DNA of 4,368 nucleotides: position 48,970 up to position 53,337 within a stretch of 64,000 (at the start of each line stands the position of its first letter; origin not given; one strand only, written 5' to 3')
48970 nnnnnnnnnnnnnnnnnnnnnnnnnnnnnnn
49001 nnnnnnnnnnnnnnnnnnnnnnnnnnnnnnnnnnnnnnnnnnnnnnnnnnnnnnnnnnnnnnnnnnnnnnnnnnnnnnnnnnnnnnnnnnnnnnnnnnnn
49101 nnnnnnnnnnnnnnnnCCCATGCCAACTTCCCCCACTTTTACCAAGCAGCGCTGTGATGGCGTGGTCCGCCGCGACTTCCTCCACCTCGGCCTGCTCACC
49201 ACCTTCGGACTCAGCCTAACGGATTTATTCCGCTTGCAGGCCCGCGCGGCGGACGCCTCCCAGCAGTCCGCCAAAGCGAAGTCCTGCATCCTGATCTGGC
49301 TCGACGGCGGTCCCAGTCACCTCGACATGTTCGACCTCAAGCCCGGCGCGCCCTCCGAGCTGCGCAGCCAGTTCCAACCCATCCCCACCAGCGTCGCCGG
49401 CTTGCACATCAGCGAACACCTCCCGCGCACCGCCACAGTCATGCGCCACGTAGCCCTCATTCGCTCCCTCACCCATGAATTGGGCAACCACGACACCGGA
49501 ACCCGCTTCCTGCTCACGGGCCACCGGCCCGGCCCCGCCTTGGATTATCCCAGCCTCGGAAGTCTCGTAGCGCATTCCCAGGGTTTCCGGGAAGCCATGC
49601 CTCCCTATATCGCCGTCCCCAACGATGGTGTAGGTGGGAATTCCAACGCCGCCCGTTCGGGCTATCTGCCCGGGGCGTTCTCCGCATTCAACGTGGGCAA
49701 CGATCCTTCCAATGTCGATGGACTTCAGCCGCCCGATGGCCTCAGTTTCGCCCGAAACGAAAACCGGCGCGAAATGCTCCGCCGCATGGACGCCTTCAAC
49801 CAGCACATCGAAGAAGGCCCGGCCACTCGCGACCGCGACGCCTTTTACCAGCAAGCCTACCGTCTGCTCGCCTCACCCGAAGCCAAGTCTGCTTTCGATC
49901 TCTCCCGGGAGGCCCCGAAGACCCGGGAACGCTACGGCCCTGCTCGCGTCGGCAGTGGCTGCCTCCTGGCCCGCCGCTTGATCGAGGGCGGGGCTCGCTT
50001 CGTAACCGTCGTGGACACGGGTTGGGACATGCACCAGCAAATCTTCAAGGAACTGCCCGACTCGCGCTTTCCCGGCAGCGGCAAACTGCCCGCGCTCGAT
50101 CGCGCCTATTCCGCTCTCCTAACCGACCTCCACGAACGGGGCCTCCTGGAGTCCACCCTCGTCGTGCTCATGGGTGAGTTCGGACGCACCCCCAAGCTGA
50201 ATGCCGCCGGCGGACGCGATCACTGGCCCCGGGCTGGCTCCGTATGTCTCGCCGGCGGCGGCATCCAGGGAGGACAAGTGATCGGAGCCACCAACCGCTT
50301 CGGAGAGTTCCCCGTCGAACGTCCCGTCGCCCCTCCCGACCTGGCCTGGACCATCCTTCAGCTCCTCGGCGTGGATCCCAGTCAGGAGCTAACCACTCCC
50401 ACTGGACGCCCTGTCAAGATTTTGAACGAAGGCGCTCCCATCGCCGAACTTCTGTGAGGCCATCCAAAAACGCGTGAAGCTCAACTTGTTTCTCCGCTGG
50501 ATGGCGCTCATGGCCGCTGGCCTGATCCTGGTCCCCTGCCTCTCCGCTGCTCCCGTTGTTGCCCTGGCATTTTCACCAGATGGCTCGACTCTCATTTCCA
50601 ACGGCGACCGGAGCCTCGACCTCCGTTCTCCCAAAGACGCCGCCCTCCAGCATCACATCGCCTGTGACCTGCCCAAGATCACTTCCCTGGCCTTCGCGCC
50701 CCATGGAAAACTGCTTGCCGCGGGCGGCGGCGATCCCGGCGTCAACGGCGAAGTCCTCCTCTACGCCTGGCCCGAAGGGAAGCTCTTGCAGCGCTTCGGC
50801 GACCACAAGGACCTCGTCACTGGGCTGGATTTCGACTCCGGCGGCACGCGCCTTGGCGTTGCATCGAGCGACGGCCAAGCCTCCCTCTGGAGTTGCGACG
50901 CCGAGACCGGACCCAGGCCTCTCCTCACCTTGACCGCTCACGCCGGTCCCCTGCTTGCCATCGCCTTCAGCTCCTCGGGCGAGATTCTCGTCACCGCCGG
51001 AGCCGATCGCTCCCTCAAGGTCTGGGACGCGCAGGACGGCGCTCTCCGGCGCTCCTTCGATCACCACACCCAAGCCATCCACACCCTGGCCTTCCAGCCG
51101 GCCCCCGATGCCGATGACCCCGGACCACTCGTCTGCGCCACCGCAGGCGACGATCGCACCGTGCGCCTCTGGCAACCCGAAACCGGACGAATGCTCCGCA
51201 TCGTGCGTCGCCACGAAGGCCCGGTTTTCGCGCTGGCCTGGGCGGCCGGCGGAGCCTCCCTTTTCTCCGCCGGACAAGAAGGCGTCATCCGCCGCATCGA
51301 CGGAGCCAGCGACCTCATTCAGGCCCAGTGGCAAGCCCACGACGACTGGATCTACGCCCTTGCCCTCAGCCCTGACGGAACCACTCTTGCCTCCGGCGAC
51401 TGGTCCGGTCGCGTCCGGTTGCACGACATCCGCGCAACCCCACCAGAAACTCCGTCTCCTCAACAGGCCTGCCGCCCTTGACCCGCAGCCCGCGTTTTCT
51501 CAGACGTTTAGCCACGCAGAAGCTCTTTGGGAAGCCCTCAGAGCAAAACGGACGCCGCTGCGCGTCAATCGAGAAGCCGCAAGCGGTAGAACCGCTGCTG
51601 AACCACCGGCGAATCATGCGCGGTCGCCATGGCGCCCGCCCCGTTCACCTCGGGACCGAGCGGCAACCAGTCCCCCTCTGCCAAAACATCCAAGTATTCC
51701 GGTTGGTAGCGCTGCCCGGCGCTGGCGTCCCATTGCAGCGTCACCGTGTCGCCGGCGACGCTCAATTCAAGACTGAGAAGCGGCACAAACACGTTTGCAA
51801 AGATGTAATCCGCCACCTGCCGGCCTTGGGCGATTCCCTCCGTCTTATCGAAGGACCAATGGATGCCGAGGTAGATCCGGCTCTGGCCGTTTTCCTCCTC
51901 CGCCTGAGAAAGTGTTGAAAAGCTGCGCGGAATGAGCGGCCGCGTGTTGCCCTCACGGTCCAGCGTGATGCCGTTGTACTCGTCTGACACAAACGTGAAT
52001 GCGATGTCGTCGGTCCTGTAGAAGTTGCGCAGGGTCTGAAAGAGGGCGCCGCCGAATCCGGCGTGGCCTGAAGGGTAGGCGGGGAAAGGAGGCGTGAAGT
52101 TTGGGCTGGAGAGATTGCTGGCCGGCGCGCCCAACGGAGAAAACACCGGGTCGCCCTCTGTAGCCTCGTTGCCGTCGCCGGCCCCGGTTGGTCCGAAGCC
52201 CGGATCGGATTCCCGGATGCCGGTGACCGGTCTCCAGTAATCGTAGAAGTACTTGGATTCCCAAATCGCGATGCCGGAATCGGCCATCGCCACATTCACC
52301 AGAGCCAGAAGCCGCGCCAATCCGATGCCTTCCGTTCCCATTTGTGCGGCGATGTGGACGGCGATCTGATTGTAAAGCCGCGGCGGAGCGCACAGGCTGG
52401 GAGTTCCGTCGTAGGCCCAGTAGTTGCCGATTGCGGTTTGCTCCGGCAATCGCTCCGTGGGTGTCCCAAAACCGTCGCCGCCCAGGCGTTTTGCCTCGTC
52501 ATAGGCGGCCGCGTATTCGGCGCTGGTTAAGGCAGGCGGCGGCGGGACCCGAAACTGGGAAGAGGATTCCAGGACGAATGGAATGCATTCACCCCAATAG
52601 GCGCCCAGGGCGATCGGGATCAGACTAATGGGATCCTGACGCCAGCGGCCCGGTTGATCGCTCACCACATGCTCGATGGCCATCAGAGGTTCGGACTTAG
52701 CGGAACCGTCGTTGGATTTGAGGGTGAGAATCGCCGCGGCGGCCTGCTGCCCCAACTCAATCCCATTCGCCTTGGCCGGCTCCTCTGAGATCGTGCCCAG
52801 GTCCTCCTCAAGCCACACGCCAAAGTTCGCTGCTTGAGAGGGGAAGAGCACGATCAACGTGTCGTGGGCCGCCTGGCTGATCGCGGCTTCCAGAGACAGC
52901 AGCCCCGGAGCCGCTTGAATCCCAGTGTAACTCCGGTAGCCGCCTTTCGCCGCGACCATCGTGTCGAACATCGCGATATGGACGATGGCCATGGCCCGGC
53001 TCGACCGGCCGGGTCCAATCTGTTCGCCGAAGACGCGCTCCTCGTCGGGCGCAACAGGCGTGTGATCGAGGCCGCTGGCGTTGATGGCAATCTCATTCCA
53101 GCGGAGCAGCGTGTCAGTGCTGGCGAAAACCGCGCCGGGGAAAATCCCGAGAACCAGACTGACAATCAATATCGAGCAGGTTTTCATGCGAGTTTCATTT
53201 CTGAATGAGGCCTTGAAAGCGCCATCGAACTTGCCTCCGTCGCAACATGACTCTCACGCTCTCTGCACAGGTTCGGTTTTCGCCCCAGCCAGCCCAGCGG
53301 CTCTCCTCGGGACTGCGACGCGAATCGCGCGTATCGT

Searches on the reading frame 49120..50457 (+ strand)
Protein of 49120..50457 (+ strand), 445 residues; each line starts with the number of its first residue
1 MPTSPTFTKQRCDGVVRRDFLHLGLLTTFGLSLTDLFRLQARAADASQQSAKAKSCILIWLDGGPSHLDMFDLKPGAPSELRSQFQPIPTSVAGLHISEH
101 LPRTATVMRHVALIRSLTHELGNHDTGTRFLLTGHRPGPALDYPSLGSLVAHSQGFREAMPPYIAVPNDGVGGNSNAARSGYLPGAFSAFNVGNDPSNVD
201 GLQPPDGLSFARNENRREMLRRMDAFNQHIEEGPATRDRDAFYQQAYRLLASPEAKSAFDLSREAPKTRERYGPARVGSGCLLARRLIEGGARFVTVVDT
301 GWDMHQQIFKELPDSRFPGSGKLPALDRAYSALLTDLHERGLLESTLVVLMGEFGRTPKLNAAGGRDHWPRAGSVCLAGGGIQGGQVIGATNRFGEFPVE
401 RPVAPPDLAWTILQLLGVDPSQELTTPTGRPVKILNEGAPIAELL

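Call 11: search_protein_families(library=pfam, proteins=[window:49120-50457:+], max_evalue=0.001)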
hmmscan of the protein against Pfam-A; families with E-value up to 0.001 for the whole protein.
window:49120-50457:+ (445 aa): 1 family
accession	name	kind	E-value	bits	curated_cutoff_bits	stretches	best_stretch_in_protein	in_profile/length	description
PF07394.17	DUF1501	-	1.3e-110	370.6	27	1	53-445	1-390/390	Protein of unknown function (DUF1501)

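Call 66: find_related_loci(query=window:49120-50454:+, collection=metagenome_contigs, flank=10000)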
Query window:49120-50454:+ (445 aa) in metagenome_contigs; peptide patterns used: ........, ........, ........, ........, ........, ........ (x = any residue, [..] = any of these).
406 stretches matched a pattern; 314 encode a relative of the query (tblastn E <= 1e-3); the best 80 are kept; 80 distinct loci.
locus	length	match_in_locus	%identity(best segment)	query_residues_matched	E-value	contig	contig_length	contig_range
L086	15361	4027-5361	81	1-445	0e+0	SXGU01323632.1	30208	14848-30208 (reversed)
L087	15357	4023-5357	81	1-445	0e+0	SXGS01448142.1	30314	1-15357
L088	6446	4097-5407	79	9-445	0e+0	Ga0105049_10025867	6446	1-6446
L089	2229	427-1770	77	1-445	0e+0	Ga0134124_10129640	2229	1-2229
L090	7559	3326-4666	74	1-445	0e+0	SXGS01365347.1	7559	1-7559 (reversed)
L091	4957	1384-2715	75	1-445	0e+0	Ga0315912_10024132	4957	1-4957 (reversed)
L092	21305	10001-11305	74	10-444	0e+0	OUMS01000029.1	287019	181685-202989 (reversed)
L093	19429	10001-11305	73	9-445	0e+0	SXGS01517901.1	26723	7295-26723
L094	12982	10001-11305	73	9-445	0e+0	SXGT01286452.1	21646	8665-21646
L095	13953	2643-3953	73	11-445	0e+0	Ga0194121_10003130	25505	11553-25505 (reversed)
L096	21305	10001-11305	75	10-445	0e+0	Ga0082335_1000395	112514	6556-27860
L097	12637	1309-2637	74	1-445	0e+0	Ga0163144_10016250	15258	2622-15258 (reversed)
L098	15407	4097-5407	79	9-445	0e+0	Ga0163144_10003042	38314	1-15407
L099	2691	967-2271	74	10-445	0e+0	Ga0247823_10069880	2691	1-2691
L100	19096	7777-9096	71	7-445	0e+0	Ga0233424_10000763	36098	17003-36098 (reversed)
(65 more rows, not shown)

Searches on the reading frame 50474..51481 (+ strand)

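Call 11: search_protein_families(library=pfam, proteins=[window:50474-51481:+], max_evalue=0.001)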
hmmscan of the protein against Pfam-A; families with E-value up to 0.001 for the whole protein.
window:50474-51481:+ (335 aa): 31 families (the best 25 are shown)
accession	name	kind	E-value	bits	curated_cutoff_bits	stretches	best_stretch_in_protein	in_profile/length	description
PF00400.38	WD40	-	8e-44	146.7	27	3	148-185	2-39/39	WD domain, G-beta repeat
PF25174.1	Beta-prop_THOC3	-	3.6e-38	131.6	305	3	91-209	150-264/272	THOC3 beta-propeller domain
PF24814.1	WD40_Prp19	-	5.8e-38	131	320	3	161-321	10-166/281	Prp19 WD40 domain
PF25173.1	Beta-prop_WDR3_1st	-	1.4e-31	110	154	2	65-209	28-165/184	WDR3 first beta-propeller domain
PF24807.1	WD40_CDC20-Fz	-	1.8e-27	96.8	200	2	28-201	54-224/292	CDC20/Fizzy WD40 domain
PF24817.1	WD40_WDHD1_1st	-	3.7e-26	92.4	109.9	3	155-321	3-159/291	WDHD1 first WD40 domain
PF23414.1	Beta-prop_EML_2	-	3.9e-25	89.1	90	2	29-193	2-160/266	Echinoderm microtubule-associated protein second beta-propeller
PF25172.1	Beta-prop_WDR3_2nd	-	3e-23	82.9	140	2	150-209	168-227/293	WDR3 second beta-propeller domain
PF25391.1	WD40_Gbeta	-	1.1e-20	74.4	150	2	129-213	159-240/340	G protein beta WD-40 repeat protein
PF24796.1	WDR55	-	1e-19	71.2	200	2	112-248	7-137/296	WDR55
PF25047.1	Beta-prop_TEP1_2nd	-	2.3e-19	70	89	1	68-235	92-254/255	TEP-1 second beta-propeller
PF25175.1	Beta-prop_WDR5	-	3.9e-19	69.4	250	1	151-319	4-165/296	WDR5 beta-propeller domain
PF24805.1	EIF3I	-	3.6e-17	62.9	200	1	148-243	2-89/324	EIF3I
PF23393.2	Beta-prop_WDR90_POC16_2nd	-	5.9e-17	62.2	60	1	221-320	9-108/291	WDR90/POC16, second beta-propeller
PF12894.13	ANAPC4_WD40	-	3.1e-16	59.8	22.9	0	160-208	41-89/91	Anaphase-promoting complex subunit 4 WD40 domain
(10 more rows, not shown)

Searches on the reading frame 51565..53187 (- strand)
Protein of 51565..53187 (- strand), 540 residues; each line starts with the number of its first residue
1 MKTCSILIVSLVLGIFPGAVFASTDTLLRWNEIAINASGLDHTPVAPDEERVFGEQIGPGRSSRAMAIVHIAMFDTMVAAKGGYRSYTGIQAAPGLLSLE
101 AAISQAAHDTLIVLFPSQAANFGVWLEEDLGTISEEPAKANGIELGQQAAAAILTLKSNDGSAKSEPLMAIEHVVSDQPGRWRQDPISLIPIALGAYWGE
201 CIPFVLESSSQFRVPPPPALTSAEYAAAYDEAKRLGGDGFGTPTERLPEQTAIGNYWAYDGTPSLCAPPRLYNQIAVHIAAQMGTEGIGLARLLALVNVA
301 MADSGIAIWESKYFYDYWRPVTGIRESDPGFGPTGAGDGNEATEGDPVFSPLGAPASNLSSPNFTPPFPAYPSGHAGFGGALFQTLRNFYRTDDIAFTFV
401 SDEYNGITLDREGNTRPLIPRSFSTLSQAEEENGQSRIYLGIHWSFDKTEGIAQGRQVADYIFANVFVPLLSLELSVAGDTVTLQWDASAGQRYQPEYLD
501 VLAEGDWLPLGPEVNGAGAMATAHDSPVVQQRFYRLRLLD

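Call 7: search_protein_families(library=pfam, proteins=[window:51568-53187:-], max_evalue=0.01)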
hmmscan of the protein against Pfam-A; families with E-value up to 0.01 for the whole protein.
window:51568-53187:- (540 aa): 3 families
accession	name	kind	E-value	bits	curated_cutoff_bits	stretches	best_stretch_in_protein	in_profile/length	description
PF01569.27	PAP2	-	1.3e-06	28.7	27.2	1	298-459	6-118/130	PAP2 superfamily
PF22778.2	VCPO_2nd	-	8.6e-06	26.3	27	1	295-464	4-165/177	VCPO second helical-bundle domain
PF17897.7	VCPO_N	-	0.0021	18.3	29.3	0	26-82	14-62/216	Vanadium chloroperoxidase N-terminal domain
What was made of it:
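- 51565..53187 (-): Host gene D: 540 aa with signal peptide, PAP2/vanadium-haloperoxidase-like domain, then the tail. Pfam PAP2, VCPO_2nd and VCPO_N (call 7).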

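Call 8: search_protein_families(library=ncbifam, proteins=[window:51568-53187:-], max_evalue=0.01)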
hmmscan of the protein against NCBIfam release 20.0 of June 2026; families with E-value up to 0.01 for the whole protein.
window:51568-53187:- (540 aa): 0 families

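Call 17: find_encoding_contigs(protein=window:51565-53187:-, flank=10000, max_places=10)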
Protein window:51565-53187:- (540 aa): 2 contigs read that carry it; 1 place shown.
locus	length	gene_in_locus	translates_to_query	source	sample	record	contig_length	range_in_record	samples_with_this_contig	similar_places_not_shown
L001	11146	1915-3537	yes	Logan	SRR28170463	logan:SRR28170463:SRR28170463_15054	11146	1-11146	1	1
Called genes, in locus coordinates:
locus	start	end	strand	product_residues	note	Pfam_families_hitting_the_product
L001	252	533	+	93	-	PF00076:RRM_1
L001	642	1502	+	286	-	PF05724:TPMT, PF08241:Methyltransf_11, PF08242:Methyltransf_12, PF13649:Methyltransf_25, PF13847:Methyltransf_31 (weak)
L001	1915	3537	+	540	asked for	PF01569:PAP2 (weak), PF22778:VCPO_2nd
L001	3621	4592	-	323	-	PF23414:Beta-prop_EML_2, PF25175:Beta-prop_WDR5, PF25171:Beta-prop_WDR36-Utp21_1st, PF25173:Beta-prop_WDR3_1st, PF25047:Beta-prop_TEP1_2nd, PF24807:WD40_CDC20-Fz, PF25174:Beta-prop_THOC3, PF25391:WD40_Gbeta, +34 more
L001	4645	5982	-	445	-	PF07394:DUF1501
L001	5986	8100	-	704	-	PF07583:PSCyt2, PF07587:PSD1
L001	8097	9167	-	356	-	-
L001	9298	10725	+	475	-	-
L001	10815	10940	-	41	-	-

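Call 21: find_related_loci(query=window:51568-53187:-, collection=genome_contigs, flank=10000)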
Query window:51568-53187:- (540 aa) in genome_contigs; peptide patterns used: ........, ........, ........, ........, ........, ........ (x = any residue, [..] = any of these).
183 stretches matched a pattern; 160 encode a relative of the query (tblastn E <= 1e-3); the best 80 are kept; 80 distinct loci.
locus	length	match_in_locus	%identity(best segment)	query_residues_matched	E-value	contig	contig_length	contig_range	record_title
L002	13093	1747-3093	73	22-470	0e+0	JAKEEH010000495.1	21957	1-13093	MAG: Limisphaerales bacterium isolate PMV_1.23 PMV_1.23.k101_1391605, whole genome shotgun sequence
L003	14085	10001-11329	73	25-467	0e+0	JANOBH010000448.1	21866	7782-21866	MAG: Chthoniobacter sp. isolate VAR_18_metabat_17 VAR_18_k141_1704568, whole genome shotgun sequence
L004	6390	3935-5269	71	25-470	0e+0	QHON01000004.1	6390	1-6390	MAG: Verrucomicrobia bacterium isolate AV51 14_1009_13_40cm_scaffold_10562_curated, whole genome shotgun sequence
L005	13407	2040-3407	71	14-469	0e+0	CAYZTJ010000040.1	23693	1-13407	MAG TPA_asm: uncultured Nitrospira sp. isolate SRP237561_co1_51 genome assembly, contig: NODE_3366_length_23693_cov_11.6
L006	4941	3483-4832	72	25-470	0e+0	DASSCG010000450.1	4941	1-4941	MAG TPA_asm: Pyrinomonadaceae bacterium isolate SMAG_U915 k141_1025198, whole genome shotgun sequence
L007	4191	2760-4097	70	25-470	0e+0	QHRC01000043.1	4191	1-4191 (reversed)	MAG: Verrucomicrobia bacterium isolate AV112 14_1009_13_20cm_scaffold_20814_curated, whole genome shotgun sequence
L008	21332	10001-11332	71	27-470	0e+0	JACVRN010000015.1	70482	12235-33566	MAG: Pyrinomonadaceae bacterium isolate Co-bin11 k141_5184287_length_70482_cov_10.0101, whole genome shotgun sequence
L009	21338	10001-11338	68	25-470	0e+0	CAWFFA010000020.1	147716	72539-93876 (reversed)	MAG: uncultured Verrucomicrobiae bacterium isolate MFD05521.bin.2.89 genome assembly, contig: contig_65444, whole genome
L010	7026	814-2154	70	24-470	0e+0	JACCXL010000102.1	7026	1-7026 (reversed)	MAG: Chthoniobacterales bacterium isolate MGR_bin177 SD2897-2912_k127_548152, whole genome shotgun sequence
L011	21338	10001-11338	68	25-470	0e+0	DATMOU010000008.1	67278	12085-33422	MAG TPA_asm: Chthoniobacterales bacterium isolate SMAG_U12884 k141_1078764, whole genome shotgun sequence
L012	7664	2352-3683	70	27-470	0e+0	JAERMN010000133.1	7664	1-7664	MAG: Deltaproteobacteria bacterium isolate CoA_1_bin.89 scaffold_5492, whole genome shotgun sequence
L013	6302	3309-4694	69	25-493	0e+0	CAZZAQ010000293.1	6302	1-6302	MAG TPA_asm: uncultured Bifidobacterium sp. isolate SRP119689_co1_255 genome assembly, contig: NODE_20435_length_6302_co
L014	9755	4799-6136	70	25-470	0e+0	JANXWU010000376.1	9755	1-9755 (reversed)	MAG: Spartobacteria bacterium isolate GL140_2_metabat_269_sub GL140_2_k141_2052887, whole genome shotgun sequence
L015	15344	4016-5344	71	27-469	0e+0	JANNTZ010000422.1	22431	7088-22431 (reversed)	MAG: Acidobacteriota bacterium isolate SOY_30_metabat_319 SOY_30_k141_2106590, whole genome shotgun sequence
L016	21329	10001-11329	70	22-470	0e+0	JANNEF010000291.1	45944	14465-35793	MAG: Verrucomicrobiota bacterium isolate OTE_75_metabat_426 OTE_75_k141_2418445, whole genome shotgun sequence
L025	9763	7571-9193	74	1-540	0e+0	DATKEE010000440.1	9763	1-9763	MAG TPA_asm: Candidatus Methylomirabilota bacterium isolate SMAG_U14491 k141_3831216, whole genome shotgun sequence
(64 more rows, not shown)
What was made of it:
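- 51565..53187 (-): The catalytic part (aa ~25-470) is 63-74% identical in 80 genomes of many phyla (call 21).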
